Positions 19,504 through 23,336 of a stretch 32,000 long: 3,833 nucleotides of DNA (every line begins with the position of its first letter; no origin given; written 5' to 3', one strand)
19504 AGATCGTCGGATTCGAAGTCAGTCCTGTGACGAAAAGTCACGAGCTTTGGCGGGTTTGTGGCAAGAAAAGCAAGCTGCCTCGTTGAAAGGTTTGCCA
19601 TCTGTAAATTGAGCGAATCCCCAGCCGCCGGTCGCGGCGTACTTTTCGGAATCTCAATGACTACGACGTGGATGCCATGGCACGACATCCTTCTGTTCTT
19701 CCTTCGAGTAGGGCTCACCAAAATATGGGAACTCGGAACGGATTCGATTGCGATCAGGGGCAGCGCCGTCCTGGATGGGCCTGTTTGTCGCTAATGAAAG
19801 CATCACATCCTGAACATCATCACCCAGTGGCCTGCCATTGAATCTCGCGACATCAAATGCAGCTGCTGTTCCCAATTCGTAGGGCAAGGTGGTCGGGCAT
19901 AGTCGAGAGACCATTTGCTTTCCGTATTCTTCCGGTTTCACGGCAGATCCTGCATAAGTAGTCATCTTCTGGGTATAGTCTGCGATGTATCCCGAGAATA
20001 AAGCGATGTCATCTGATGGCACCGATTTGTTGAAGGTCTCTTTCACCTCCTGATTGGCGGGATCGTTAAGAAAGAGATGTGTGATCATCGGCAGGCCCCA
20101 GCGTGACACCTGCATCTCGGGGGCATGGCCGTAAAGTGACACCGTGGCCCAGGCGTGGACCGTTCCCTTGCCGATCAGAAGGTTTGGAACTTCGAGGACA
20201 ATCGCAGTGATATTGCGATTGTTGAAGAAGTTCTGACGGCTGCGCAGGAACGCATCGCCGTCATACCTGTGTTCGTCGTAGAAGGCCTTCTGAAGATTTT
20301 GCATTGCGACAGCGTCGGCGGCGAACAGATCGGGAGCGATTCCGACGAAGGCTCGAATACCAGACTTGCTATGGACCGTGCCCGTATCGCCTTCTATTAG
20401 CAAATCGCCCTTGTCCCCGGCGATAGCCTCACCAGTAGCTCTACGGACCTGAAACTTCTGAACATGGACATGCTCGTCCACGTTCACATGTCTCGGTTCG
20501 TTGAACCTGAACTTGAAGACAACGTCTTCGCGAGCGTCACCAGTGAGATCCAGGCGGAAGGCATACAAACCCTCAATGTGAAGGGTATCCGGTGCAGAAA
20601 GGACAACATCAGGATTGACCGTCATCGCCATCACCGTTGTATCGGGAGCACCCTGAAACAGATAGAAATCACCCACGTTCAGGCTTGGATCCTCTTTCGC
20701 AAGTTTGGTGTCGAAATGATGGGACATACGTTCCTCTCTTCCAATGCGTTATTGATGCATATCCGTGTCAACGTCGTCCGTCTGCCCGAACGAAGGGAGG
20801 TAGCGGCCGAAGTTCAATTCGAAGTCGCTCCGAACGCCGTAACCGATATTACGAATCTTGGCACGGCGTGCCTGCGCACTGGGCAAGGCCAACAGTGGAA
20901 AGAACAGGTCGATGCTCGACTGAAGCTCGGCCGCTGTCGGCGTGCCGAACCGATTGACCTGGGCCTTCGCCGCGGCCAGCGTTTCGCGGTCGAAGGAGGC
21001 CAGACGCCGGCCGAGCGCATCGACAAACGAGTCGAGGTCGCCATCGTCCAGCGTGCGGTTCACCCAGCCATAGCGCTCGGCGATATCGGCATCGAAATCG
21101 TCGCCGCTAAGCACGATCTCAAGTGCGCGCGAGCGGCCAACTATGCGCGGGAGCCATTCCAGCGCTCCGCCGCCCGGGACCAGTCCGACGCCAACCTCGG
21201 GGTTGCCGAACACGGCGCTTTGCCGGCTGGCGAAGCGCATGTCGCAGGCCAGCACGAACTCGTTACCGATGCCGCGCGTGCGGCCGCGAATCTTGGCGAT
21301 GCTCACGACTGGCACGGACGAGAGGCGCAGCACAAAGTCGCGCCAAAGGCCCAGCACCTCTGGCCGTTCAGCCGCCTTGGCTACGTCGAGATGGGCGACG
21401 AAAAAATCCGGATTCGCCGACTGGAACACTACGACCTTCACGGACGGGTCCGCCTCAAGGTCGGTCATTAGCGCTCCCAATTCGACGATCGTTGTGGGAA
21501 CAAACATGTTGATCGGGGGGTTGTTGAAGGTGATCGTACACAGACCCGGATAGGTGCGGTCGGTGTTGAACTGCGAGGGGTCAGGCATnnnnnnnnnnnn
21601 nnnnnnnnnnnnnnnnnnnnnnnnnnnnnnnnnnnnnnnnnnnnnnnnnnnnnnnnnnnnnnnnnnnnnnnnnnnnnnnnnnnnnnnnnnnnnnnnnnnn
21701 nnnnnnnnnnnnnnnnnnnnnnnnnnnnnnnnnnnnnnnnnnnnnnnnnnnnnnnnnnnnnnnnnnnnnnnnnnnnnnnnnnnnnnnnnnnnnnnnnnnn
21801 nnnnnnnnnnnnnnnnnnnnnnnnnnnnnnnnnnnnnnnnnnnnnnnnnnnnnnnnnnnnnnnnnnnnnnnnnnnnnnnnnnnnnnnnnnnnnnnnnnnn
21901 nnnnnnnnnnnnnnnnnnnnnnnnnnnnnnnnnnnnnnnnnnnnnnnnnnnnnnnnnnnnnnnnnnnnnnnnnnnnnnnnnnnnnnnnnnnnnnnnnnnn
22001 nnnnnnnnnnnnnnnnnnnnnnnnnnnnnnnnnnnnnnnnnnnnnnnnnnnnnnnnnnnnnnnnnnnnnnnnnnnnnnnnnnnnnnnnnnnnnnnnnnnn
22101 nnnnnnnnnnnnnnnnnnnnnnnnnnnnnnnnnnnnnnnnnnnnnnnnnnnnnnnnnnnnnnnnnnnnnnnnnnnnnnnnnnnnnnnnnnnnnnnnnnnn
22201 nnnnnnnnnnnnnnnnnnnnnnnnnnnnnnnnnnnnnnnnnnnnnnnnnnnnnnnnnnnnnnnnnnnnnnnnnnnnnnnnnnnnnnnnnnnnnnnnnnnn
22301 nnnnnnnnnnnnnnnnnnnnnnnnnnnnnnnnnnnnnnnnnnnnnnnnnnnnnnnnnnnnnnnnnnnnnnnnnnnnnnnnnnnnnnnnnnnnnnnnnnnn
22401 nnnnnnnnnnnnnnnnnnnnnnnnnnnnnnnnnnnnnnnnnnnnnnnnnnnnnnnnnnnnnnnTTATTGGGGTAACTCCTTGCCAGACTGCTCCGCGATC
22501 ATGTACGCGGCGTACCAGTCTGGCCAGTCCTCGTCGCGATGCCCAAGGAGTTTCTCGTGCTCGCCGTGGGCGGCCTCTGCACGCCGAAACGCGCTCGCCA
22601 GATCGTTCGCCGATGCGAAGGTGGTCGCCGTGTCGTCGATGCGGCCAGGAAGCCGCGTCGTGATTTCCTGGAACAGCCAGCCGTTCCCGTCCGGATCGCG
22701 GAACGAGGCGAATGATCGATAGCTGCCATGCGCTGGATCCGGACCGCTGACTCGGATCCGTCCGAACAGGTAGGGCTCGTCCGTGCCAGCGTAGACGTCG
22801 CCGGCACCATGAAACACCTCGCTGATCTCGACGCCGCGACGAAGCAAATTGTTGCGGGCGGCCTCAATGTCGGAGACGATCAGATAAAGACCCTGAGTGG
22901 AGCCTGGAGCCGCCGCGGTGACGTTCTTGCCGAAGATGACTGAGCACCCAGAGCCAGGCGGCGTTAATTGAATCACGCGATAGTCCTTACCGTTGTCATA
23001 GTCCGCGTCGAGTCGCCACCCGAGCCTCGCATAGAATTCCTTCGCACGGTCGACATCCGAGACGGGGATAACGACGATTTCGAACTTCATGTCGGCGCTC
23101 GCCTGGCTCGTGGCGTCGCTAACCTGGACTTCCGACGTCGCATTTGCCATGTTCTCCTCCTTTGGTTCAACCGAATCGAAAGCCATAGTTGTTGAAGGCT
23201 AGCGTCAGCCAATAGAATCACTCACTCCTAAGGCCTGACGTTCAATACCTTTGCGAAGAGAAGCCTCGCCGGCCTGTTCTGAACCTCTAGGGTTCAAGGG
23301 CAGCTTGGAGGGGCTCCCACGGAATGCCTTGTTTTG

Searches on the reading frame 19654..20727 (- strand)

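Call 85: search_protein_families(library=pfam, proteins=[window:19654-20727:-], max_evalue=0.001)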
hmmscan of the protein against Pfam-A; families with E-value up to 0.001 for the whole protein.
window:19654-20727:- (357 aa): 1 family
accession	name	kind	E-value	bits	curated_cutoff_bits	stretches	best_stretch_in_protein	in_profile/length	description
PF14224.11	DUF4331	-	6.4e-24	85.4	27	2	114-250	153-293/421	Domain of unknown function (DUF4331)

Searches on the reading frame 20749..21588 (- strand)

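Call 85: search_protein_families(library=pfam, proteins=[window:20749-21588:-], max_evalue=0.001)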
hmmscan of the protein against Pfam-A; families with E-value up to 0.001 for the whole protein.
window:20749-21588:- (279 aa): 2 families
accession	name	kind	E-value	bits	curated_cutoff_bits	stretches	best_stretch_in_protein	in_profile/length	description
PF00378.25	ECH_1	-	8.3e-34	117.5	27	1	13-216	3-210/251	Enoyl-CoA hydratase/isomerase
PF16113.10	ECH_2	-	3.9e-11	43.5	27.2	1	18-227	3-223/335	Enoyl-CoA hydratase/isomerase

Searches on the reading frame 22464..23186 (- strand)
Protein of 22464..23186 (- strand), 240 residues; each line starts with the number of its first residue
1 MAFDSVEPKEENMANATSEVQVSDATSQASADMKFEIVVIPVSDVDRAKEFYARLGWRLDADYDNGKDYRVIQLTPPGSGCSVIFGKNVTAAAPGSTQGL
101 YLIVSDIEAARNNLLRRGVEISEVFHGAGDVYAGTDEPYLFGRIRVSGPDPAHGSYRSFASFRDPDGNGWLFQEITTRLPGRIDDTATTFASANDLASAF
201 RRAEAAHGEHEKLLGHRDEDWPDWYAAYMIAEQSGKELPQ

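Call 85: search_protein_families(library=pfam, proteins=[window:22464-23186:-], max_evalue=0.001)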
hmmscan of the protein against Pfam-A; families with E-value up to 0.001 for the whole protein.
window:22464-23186:- (240 aa): 2 families
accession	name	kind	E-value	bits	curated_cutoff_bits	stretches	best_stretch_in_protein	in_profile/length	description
PF00903.31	Glyoxalase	-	4.9e-12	46.7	20.6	1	38-170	5-119/121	Glyoxalase/Bleomycin resistance protein/Dioxygenase superfamily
PF22677.2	Ble-like_N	-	4.6e-07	29.9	24.5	1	38-63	5-30/41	Bleomycin resistance protein-like N-terminal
